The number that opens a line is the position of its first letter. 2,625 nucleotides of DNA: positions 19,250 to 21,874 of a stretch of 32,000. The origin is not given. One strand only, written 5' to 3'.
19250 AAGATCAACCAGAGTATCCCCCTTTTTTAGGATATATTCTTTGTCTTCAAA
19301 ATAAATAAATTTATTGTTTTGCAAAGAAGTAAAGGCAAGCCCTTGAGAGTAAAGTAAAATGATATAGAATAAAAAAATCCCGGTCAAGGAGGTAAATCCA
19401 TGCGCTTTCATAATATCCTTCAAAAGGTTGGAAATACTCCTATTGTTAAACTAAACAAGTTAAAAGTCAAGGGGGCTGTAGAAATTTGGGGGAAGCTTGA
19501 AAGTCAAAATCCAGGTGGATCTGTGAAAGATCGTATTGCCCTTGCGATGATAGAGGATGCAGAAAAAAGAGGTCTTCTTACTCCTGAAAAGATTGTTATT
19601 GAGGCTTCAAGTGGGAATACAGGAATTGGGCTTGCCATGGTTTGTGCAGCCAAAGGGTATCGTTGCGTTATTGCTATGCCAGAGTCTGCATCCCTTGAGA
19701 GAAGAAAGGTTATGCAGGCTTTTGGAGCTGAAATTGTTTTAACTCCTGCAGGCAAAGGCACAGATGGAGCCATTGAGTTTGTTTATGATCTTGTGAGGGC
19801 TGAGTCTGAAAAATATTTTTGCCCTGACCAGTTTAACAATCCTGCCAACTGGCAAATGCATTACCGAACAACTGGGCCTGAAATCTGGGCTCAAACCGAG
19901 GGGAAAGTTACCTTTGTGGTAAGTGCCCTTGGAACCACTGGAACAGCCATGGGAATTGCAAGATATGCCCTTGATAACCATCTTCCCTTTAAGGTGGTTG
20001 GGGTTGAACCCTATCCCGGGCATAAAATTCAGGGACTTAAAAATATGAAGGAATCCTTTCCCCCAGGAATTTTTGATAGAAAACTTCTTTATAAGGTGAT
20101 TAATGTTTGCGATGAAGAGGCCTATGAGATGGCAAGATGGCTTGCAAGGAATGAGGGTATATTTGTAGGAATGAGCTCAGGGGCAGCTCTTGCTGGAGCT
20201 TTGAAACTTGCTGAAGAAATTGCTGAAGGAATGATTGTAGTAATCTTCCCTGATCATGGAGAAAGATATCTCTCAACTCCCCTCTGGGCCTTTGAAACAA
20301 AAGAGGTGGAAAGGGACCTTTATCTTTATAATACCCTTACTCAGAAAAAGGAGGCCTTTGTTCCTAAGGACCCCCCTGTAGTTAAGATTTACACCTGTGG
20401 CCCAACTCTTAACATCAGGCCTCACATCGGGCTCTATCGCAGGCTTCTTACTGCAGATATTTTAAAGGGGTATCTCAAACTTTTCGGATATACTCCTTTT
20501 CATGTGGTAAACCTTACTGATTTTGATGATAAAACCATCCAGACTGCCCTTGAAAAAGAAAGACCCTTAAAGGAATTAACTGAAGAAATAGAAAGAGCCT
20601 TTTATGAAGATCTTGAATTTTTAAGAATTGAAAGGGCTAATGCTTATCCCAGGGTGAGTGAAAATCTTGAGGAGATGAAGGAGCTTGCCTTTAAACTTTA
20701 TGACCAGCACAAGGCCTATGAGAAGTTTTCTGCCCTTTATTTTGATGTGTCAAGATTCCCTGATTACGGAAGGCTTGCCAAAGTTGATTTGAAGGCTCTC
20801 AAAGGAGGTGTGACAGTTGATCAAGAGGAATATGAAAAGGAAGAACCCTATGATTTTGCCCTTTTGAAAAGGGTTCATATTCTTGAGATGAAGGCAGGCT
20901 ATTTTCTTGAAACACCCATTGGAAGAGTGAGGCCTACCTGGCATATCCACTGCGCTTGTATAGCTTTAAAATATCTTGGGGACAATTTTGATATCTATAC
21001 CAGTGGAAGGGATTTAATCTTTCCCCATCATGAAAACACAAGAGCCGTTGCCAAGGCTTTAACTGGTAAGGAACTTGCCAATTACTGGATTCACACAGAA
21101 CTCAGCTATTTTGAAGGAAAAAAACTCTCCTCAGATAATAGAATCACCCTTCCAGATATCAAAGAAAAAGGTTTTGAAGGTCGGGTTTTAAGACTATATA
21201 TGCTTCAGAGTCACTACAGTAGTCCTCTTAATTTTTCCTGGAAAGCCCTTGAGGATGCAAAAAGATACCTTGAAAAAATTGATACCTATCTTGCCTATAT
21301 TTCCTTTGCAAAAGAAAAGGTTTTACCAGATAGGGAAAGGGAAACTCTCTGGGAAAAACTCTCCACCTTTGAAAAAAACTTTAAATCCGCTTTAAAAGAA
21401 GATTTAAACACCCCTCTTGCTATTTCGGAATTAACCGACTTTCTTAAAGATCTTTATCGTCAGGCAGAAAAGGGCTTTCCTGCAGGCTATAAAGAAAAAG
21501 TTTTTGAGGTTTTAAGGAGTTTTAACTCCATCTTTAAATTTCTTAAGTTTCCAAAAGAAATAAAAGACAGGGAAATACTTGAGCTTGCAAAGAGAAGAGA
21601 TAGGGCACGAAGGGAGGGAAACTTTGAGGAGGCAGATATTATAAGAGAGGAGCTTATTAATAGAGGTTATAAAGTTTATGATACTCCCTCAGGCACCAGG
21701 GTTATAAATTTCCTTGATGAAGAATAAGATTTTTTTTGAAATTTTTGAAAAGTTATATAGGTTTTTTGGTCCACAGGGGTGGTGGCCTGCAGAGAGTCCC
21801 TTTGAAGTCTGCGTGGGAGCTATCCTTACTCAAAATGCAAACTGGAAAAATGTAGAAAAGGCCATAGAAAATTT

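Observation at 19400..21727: Intact cysteine synthase fused in-frame to a complete CysRS whose ATP-handling signature motifs are degenerate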

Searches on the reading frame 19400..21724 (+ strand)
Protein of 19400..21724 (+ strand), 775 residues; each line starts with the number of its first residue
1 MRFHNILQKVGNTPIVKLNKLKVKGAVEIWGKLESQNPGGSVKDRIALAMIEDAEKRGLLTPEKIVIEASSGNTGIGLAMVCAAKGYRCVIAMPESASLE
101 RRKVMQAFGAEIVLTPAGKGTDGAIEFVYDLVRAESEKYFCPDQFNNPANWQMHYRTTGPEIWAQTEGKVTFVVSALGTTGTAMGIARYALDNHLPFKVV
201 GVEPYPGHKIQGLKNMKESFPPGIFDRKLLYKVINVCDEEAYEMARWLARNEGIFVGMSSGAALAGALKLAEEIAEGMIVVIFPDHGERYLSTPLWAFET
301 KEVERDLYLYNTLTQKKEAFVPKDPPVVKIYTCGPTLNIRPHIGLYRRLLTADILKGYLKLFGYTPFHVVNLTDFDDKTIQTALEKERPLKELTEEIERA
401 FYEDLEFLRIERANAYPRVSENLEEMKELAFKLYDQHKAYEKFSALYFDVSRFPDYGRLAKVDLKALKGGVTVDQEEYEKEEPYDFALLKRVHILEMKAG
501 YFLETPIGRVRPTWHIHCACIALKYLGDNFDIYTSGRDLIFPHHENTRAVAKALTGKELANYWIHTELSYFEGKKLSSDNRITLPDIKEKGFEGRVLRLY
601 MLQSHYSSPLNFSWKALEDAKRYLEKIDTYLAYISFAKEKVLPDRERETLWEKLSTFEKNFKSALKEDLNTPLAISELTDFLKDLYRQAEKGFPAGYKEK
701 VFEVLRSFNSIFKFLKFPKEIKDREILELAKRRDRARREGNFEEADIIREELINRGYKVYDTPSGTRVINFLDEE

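Call 3: search_protein_families(library=pfam, proteins=[window:19400-21724:+], max_evalue=0.01)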
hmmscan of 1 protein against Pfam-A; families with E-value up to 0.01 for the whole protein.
window:19400-21724:+ (775 aa): 5 families
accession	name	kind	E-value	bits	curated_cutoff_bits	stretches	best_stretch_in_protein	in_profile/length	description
PF00291.31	PALP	-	2e-76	257.6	35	1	7-285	2-295/295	Pyridoxal-phosphate dependent enzyme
PF01406.26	tRNA-synt_1e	-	6.9e-74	249.4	27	1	322-621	4-300/301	tRNA synthetases class I (C) catalytic domain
PF09334.17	tRNA-synt_1g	-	2.4e-06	27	20.1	1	337-450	10-124/391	tRNA synthetases class I (M)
PF09190.17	DALR_2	-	2.2e-05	25.3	22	1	660-715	1-56/57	DALR domain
PF23493.1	CysS_C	-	0.0015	19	23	1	729-763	11-45/51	Cysteinyl-tRNA ligase anticodon binding domain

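Call 4: search_protein_families(library=ncbifam, proteins=[window:19400-21724:+], max_evalue=0.01)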
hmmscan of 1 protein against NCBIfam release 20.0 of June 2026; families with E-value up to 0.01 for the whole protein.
window:19400-21724:+ (775 aa): 48 families (the best 25 are shown)
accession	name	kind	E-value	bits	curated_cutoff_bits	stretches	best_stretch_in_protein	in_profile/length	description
TIGR01136.1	cysKM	subfamily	1.1e-111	373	344.15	1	7-296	2-299/299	cysteine synthase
TIGR01138.1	cysM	equivalog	3.2e-111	371.5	394.2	1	6-295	2-289/290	cysteine synthase B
NF008735.0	PRK11761.1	equivalog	1.4e-101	339.7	413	1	3-296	3-294/296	cysteine synthase CysM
TIGR00435.1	cysS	equivalog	2.7e-100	336.6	340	1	307-770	1-465/466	cysteine--tRNA ligase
TIGR01139.1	cysK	equivalog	1e-98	330.3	350.95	1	8-296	3-298/298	cysteine synthase A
TIGR01137.1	cysta_beta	equivalog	8e-84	281.9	510.25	1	4-293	3-308/457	cystathionine beta-synthase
NF007989.0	PRK10717.1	equivalog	5.2e-82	275.6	387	1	4-294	6-316/334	cysteine synthase A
NF011108.0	PRK14536.1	equivalog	3e-80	270.4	780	1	307-767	3-486/490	cysteine--tRNA ligase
NF053679.1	CysteaSynCapA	equivalog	2.7e-67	226.9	600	1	3-292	7-316/329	cysteate synthase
TIGR03945.1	PLP_SbnA_fam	equivalog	1.4e-63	214.8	349.95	1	7-293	2-297/304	2,3-diaminopropionate biosynthesis protein SbnA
NF011107.0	PRK14534.1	equivalog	1.9e-44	152.5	744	1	308-768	4-478/481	cysteine--tRNA ligase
TIGR03447.1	mycothiol_MshC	equivalog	5e-42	144.2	485.1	1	304-689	15-389/411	cysteine--1-D-myo-inosityl 2-amino-2-deoxy-alpha-D-glucopyranoside ligase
NF004170.0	PRK05638.1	equivalog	1.5e-19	69.9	421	2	7-137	61-184/442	threonine synthase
NF004996.0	PRK06381.1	equivalog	6.4e-18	64.8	266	1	9-186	12-183/319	threonine synthase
NF006094.0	PRK08246.1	subfamily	1.3e-17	64.1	331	1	6-205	17-201/310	serine/threonine dehydratase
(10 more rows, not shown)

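Call 6: find_homologous_proteins(query=window:19400-21724:+, max_evalue=1e-10)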
Query window:19400-21724:+ (775 aa): 7998 proteins with E <= 1e-10 among 8000 candidates; the best 120 are listed.
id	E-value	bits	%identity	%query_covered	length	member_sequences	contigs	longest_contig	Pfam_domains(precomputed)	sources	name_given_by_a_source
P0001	0.0e+0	1777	100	100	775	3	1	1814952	PF09334.18,PF01406.26,PF00291.32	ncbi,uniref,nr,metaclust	ncbi:cysteinyl-tRNA synthetase [Caldimicrobium thiodismutans]|uniref:Cysteine--tRNA ligase n=1 Tax=C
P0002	0.0e+0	1621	90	100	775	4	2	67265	PF09334.18,PF01406.26,PF00291.32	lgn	-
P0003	0.0e+0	1616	90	100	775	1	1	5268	PF09334.18,PF01406.26,PF00291.32,PF09190.18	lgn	-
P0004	0.0e+0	1593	89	100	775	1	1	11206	PF09334.18,PF01406.26,PF00291.32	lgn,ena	-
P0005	0.0e+0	1544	86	100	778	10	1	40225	PF09334.18,PF01406.26,PF00291.32,PF09190.18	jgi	jgi:cysteinyl-tRNA synthetase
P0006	0.0e+0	1494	89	94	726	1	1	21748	PF09334.18,PF01406.26,PF00291.32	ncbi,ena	-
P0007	0.0e+0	1474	81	100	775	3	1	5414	PF09334.18,PF01406.26,PF00291.32,PF09190.18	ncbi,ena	-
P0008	0.0e+0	1467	80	100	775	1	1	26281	PF09334.18,PF01406.26,PF00291.32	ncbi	ncbi:MAG: cysteine synthase [Caldimicrobium sp.]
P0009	0.0e+0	1460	80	100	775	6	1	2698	PF09334.18,PF01406.26,PF00291.32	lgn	-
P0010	0.0e+0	1438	79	100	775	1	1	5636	PF09334.18,PF01406.26,PF00291.32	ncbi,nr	ncbi:MAG: cysteine--tRNA ligase [Thermodesulfobacteriaceae bacterium]|nr:cysteine--tRNA ligase [Ther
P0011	0.0e+0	1428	78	100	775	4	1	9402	PF09334.18,PF01406.26,PF00291.32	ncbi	ncbi:MAG: cysteine synthase [Caldimicrobium sp.]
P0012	0.0e+0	1415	78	100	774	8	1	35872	PF09334.18,PF01406.26,PF00291.32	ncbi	-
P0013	0.0e+0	1412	82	94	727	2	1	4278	PF09334.18,PF01406.26,PF00291.32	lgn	-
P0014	0.0e+0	1405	83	94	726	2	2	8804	PF09334.18,PF01406.26,PF00291.32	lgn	-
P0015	0.0e+0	1404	83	94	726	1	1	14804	PF09334.18,PF01406.26,PF00291.32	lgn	-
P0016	0.0e+0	1403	83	94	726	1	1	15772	PF09334.18,PF01406.26,PF00291.32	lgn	-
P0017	0.0e+0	1383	76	100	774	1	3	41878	PF09334.18,PF01406.26,PF00291.32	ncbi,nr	ncbi:MAG: cysteine synthase [Caldimicrobium sp.]|nr:cysteine synthase [Caldimicrobium sp.] MCX787450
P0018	0.0e+0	1379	75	99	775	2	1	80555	PF09334.18,PF01406.26,PF00291.32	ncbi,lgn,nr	ncbi:MAG: cysteine synthase [Caldimicrobium sp.]|nr:cysteine synthase [Caldimicrobium sp.]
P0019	0.0e+0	1365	81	94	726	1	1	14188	PF09334.18,PF01406.26,PF00291.32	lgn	-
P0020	0.0e+0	1235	68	99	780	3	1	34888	PF09334.18,PF01406.26,PF00291.32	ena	-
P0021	0.0e+0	1233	69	99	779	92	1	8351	PF09334.18,PF01406.26,PF00291.32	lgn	-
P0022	0.0e+0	1195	67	100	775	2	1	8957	PF09334.18,PF01406.26,PF00291.32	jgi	-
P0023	0.0e+0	1193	67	100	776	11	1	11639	PF09334.18,PF01406.26,PF00291.32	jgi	-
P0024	0.0e+0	1183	66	99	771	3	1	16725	PF09334.18,PF01406.26,PF00291.32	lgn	-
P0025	0.0e+0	1182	65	99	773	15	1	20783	PF09334.18,PF01406.26,PF00291.32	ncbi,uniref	ncbi:cysteine--tRNA ligase [Thermodesulfobacterium commune]|uniref:cysteine--tRNA ligase n=1 Tax=The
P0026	0.0e+0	1181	82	77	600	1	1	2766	PF09334.18,PF01406.26,PF00291.32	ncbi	ncbi:MAG: cysteine synthase, partial [Caldimicrobium sp.]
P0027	0.0e+0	1176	66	99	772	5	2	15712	PF09334.18,PF01406.26,PF00291.32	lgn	-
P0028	0.0e+0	1172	66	99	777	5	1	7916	PF09334.18,PF01406.26,PF00291.32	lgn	-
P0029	0.0e+0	1170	67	100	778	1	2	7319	PF09334.18,PF01406.26,PF00291.32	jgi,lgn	-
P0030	0.0e+0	1170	65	99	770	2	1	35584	PF09334.18,PF01406.26,PF00291.32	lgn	-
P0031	0.0e+0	1168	65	99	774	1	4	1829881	PF09334.18,PF01406.26,PF00291.32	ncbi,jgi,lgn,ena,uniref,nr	ncbi:cysteine--tRNA ligase [Thermodesulfobacterium sp. TA1]|uniref:cysteine--tRNA ligase n=1 Tax=The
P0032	0.0e+0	1167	65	100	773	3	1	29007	PF09334.18,PF01406.26,PF00291.32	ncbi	-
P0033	0.0e+0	1165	65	99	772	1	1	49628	PF09334.18,PF01406.26,PF00291.32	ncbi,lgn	-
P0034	0.0e+0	1165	65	99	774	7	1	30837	PF09334.18,PF01406.26,PF00291.32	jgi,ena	-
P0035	0.0e+0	1163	65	100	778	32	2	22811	PF09334.18,PF01406.26,PF00291.32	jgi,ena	-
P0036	0.0e+0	1161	66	100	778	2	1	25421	PF09334.18,PF01406.26,PF00291.32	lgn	-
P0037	0.0e+0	1161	65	100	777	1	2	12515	PF09334.18,PF01406.26,PF00291.32,PF09190.18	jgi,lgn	-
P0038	0.0e+0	1161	65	100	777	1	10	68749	PF09334.18,PF01406.26,PF00291.32,PF09190.18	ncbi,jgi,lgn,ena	-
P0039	0.0e+0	1153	65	100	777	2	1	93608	PF09334.18,PF01406.26,PF00291.32,PF09190.18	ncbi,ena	-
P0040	0.0e+0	1151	67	97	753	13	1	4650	PF09334.18,PF01406.26,PF00291.32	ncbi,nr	ncbi:MAG TPA: cysteine synthase, partial [Thermodesulfobacterium geofontis]|nr:cysteine synthase [Th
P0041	0.0e+0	1147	65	99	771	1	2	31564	PF09334.18,PF01406.26,PF00291.32,PF09190.18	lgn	-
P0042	0.0e+0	1147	64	99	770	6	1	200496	PF09334.18,PF01406.26,PF00291.32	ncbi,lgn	-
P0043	0.0e+0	1145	64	99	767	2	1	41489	PF09334.18,PF01406.26,PF00291.32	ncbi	-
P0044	0.0e+0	1139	64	100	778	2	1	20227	PF09334.18,PF01406.26,PF00291.32,PF00749.28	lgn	-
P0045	0.0e+0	1133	67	96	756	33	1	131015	PF09334.18,PF01406.26,PF00291.32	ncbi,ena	-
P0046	0.0e+0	1118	98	65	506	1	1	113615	PF09334.18,PF01406.26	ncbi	-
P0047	0.0e+0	1118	66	97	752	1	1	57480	PF09334.18,PF01406.26,PF00291.32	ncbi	-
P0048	0.0e+0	1114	61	100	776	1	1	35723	PF09334.18,PF01406.26,PF00291.32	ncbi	-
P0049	0.0e+0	1114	65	97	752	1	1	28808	PF09334.18,PF01406.26,PF00291.32,PF09190.18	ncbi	-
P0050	0.0e+0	1102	66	93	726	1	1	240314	PF09334.18,PF01406.26,PF00291.32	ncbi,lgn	-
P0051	0.0e+0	1098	63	99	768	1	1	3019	PF09334.18,PF01406.26,PF00291.32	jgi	jgi:cysteinyl-tRNA synthetase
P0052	0.0e+0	1095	63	99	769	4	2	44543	PF09334.18,PF01406.26,PF00291.32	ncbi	-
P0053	0.0e+0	1095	63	99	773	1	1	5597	PF09334.18,PF01406.26,PF00291.32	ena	-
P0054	0.0e+0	1095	63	99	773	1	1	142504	PF09334.18,PF01406.26,PF00291.32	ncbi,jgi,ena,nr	ncbi:MAG: cysteine synthase [Thermodesulfobacteria bacterium]|nr:cysteine synthase [Thermodesulfobac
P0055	0.0e+0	1092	63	99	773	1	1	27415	PF09334.18,PF01406.26,PF00291.32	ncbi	-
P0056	0.0e+0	1075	62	100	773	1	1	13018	PF09334.18,PF01406.26,PF00291.32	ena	-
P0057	0.0e+0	1074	61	99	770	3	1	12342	PF09334.18,PF01406.26,PF00291.32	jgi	jgi:cysteinyl-tRNA synthetase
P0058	0.0e+0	1066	64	94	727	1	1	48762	PF09334.18,PF01406.26,PF00291.32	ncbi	-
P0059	0.0e+0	1061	61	100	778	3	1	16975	PF09334.18,PF01406.26,PF23493.2,PF00291.32,PF09190.18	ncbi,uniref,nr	ncbi:cysteine--tRNA ligase [Thermosulfurimonas dismutans]|uniref:Cysteine--tRNA ligase n=1 Tax=Therm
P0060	0.0e+0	1047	60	99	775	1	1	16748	PF09334.18,PF01406.26,PF00291.32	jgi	-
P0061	0.0e+0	1046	60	99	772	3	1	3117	PF09334.18,PF01406.26,PF00291.32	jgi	-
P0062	0.0e+0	1031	59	100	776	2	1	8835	PF09334.18,PF01406.26,PF00291.32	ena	-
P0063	0.0e+0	1029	60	99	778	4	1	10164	PF09334.18,PF01406.26,PF00291.32,PF09190.18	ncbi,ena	-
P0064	0.0e+0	1025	59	99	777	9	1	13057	PF09334.18,PF01406.26,PF00291.32,PF09190.18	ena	-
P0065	0.0e+0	1017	59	99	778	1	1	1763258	PF09334.18,PF01406.26,PF00291.32,PF09190.18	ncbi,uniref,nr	ncbi:cysteine--tRNA ligase [Thermosulfurimonas marina]|uniref:Cysteine--tRNA ligase n=1 Tax=Thermosu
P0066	0.0e+0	1012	58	99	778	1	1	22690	PF09334.18,PF01406.26,PF23493.2,PF00291.32,PF09190.18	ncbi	-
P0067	1.7e-283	961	59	93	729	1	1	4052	PF09334.18,PF01406.26,PF00291.32,PF09190.18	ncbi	ncbi:MAG: cysteine--tRNA ligase, partial [Thermodesulfatator sp.]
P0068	2.8e-276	937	59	91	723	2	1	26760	PF09334.18,PF01406.26,PF00291.32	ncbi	-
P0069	2.0e-275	934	66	73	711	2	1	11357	PF09334.18,PF01406.26,PF23493.2,PF00291.32,PF09190.18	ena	-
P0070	9.1e-275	932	55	100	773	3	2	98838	PF09334.18,PF01406.26,PF23493.2,PF00291.32,PF00749.28,PF09190.18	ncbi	-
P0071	2.0e-273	928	54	99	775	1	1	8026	PF09334.18,PF01406.26,PF00291.32,PF09190.18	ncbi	-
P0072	4.3e-273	926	56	100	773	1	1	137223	PF09334.18,PF01406.26,PF23493.2,PF00291.32,PF09190.18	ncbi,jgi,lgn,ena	-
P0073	9.0e-273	925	55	100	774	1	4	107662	PF09334.18,PF01406.26,PF23493.2,PF00291.32,PF09190.18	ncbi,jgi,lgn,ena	-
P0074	1.4e-271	922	54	100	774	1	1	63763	PF09334.18,PF01406.26,PF23493.2,PF00291.32,PF09190.18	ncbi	-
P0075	2.3e-271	921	54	99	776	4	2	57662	PF09334.18,PF01406.26,PF00291.32,PF09190.18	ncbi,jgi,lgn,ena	-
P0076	4.5e-271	920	53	100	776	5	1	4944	PF09334.18,PF01406.26,PF00291.32,PF01921.25,PF09190.18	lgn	-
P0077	4.6e-271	920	54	99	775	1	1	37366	PF09334.18,PF01406.26,PF00291.32,PF09190.18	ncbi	-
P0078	1.8e-269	914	55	99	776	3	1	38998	PF09334.18,PF01406.26,PF23493.2,PF00291.32,PF01921.25,PF00133.29,PF09190.18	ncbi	-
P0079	1.5e-268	911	54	99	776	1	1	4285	PF09334.18,PF01406.26,PF23493.2,PF00291.32,PF09190.18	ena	-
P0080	1.8e-268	911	54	100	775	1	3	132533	PF09334.18,PF01406.26,PF23493.2,PF00291.32,PF01921.25,PF00133.29,PF09190.18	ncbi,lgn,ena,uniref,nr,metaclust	ncbi:cysteine--tRNA ligase [Thermodesulfatator atlanticus]|uniref:cysteine--tRNA ligase n=1 Tax=Ther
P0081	1.1e-267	909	54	99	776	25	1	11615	PF09334.18,PF01406.26,PF23493.2,PF00291.32,PF09190.18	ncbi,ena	-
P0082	6.9e-267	906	54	100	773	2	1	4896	PF09334.18,PF01406.26,PF23493.2,PF00291.32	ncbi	-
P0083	1.8e-266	905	54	100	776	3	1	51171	PF09334.18,PF01406.26,PF23493.2,PF00291.32,PF09190.18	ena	-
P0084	4.7e-265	900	54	100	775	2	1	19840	PF09334.18,PF01406.26,PF23493.2,PF00291.32,PF09190.18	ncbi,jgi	-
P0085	7.2e-258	876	52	100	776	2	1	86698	PF09334.18,PF01406.26,PF23493.2,PF00291.32,PF09190.18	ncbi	-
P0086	4.7e-257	873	53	98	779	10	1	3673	PF09334.18,PF01406.26,PF23493.2,PF00291.32,PF01921.25,PF00133.29,PF09190.18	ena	-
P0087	5.1e-255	867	52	98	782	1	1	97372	PF09334.18,PF01406.26,PF23493.2,PF00291.32,PF00133.29,PF09190.18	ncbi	ncbi:cysteine--tRNA ligase [Thermosulfuriphilus sp.]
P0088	7.4e-245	833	51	99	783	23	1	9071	PF09334.18,PF01406.26,PF23493.2,PF00291.32,PF09190.18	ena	-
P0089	7.2e-242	823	50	99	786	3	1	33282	PF09334.18,PF01406.26,PF23493.2,PF00291.32,PF01921.25,PF00133.29,PF09190.18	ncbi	-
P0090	1.3e-241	822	49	99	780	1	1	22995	PF01406.26,PF23493.2,PF00291.32,PF09190.18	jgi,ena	-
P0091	2.7e-241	821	49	99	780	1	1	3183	PF01406.26,PF23493.2,PF00291.32,PF09190.18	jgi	jgi:cysteinyl-tRNA synthetase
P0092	5.1e-241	820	49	99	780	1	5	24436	PF01406.26,PF23493.2,PF00291.32,PF09190.18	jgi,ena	jgi:cysteinyl-tRNA synthetase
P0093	8.4e-241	820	49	99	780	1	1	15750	PF09334.18,PF01406.26,PF23493.2,PF00291.32,PF09190.18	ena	-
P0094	1.3e-240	819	49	99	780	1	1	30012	PF01406.26,PF23493.2,PF00291.32,PF09190.18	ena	-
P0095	7.7e-239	813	50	99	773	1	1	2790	PF01406.26,PF23493.2,PF00291.32,PF09190.18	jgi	jgi:cysteinyl-tRNA synthetase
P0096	1.5e-238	812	49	99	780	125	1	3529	PF09334.18,PF01406.26,PF23493.2,PF00291.32,PF09190.18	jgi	-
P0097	2.5e-238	812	49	99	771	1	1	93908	PF09334.18,PF01406.26,PF23493.2,PF00291.32,PF09190.18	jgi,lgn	jgi:cysteinyl-tRNA synthetase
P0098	2.5e-238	812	49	98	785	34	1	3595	PF09334.18,PF01406.26,PF23493.2,PF00291.32,PF09190.18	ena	-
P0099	4.2e-238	811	49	99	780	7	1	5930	PF01406.26,PF23493.2,PF00291.32,PF09190.18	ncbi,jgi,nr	ncbi:MAG: cysteine--tRNA ligase [Deltaproteobacteria bacterium]|jgi:cysteinyl-tRNA synthetase|nr:cys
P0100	5.5e-238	810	50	99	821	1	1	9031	PF01406.26,PF23493.2,PF00291.32,PF09190.18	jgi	-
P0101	9.3e-238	810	50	98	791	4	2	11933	PF09334.18,PF01406.26,PF23493.2,PF00291.32,PF01921.25,PF00133.29,PF09190.18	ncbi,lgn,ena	-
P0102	9.9e-238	810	49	99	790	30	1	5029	PF09334.18,PF01406.26,PF23493.2,PF00291.32,PF09190.18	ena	-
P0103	1.5e-237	809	49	99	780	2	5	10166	PF09334.18,PF01406.26,PF23493.2,PF00291.32,PF09190.18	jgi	jgi:cysteinyl-tRNA synthetase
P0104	1.6e-237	809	50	98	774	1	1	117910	PF09334.18,PF01406.26,PF23493.2,PF00291.32,PF09190.18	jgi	jgi:cysteinyl-tRNA synthetase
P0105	1.9e-237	809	49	99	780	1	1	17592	PF01406.26,PF23493.2,PF00291.32,PF09190.18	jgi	-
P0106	2.2e-237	808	49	99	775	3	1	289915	PF09334.18,PF01406.26,PF23493.2,PF00291.32,PF09190.18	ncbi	-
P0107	2.4e-237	808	49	99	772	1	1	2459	PF09334.18,PF01406.26,PF23493.2,PF00291.32,PF01921.25,PF09190.18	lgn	-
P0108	2.9e-237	808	50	98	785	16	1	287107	PF09334.18,PF01406.26,PF23493.2,PF00291.32,PF09190.18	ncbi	ncbi:MAG: cysteine--tRNA ligase [Desulfobulbia bacterium]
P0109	3.3e-237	808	49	99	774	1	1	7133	PF09334.18,PF01406.26,PF23493.2,PF00291.32,PF09190.18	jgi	jgi:cysteinyl-tRNA synthetase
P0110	3.7e-237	808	49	99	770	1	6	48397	PF09334.18,PF01406.26,PF00291.32,PF00133.29,PF09190.18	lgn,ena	-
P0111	5.9e-237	807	50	98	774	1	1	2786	PF09334.18,PF01406.26,PF23493.2,PF00291.32,PF09190.18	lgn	-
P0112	6.1e-237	807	49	99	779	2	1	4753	PF09334.18,PF01406.26,PF23493.2,PF00291.32,PF09190.18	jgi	jgi:cysteinyl-tRNA synthetase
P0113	6.7e-237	807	49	99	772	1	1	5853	PF09334.18,PF01406.26,PF23493.2,PF00291.32,PF09190.18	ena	-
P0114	7.8e-237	807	49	99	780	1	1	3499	PF09334.18,PF01406.26,PF23493.2,PF00291.32,PF09190.18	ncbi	-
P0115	8.9e-237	806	49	99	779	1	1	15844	PF09334.18,PF01406.26,PF23493.2,PF00291.32,PF09190.18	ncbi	ncbi:cysteine--tRNA ligase [Thermodesulfobacteriota bacterium]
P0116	9.9e-237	806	49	99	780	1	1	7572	PF09334.18,PF01406.26,PF23493.2,PF00291.32,PF09190.18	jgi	jgi:cysteinyl-tRNA synthetase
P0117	1.1e-236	806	49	99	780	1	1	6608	PF01406.26,PF23493.2,PF00291.32,PF09190.18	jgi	jgi:cysteinyl-tRNA synthetase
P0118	1.1e-236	806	49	99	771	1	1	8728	PF09334.18,PF01406.26,PF23493.2,PF00291.32,PF09190.18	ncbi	-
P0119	1.1e-236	806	49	99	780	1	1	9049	PF09334.18,PF01406.26,PF23493.2,PF00291.32,PF09190.18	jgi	jgi:cysteinyl-tRNA synthetase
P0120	1.2e-236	806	49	99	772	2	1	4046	PF09334.18,PF01406.26,PF23493.2,PF00291.32,PF09190.18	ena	-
